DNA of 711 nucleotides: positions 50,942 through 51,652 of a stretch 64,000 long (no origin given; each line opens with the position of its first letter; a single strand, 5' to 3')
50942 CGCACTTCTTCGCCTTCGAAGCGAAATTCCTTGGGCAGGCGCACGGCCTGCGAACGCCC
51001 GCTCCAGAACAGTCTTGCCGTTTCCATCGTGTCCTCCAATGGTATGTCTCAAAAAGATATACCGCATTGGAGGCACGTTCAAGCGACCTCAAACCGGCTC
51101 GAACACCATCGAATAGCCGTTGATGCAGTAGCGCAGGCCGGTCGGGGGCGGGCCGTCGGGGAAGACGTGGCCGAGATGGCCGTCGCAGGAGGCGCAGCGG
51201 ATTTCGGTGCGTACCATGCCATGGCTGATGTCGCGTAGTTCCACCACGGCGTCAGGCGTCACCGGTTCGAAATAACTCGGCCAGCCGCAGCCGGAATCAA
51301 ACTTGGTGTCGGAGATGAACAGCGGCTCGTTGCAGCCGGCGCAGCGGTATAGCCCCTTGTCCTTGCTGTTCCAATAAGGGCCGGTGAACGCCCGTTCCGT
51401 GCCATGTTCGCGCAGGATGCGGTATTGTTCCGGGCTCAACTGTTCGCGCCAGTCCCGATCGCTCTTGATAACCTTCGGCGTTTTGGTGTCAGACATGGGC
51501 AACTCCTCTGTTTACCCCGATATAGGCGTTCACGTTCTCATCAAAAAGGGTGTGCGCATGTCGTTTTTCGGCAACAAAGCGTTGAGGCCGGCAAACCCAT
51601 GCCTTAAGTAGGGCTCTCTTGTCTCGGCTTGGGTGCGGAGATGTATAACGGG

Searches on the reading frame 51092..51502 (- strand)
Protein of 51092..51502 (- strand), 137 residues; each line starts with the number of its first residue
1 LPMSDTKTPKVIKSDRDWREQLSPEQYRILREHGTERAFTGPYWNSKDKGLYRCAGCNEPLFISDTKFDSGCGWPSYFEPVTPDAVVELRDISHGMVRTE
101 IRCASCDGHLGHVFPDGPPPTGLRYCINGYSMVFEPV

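Call 75: search_protein_families(library=pfam, proteins=[window:51092-51502:-], max_evalue=0.0001)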
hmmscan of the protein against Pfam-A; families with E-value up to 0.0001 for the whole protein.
window:51092-51502:- (137 aa): 1 family
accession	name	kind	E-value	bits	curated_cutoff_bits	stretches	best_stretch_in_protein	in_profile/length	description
PF01641.26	SelR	-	7.6e-52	174.6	24.9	1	22-136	1-116/116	SelR domain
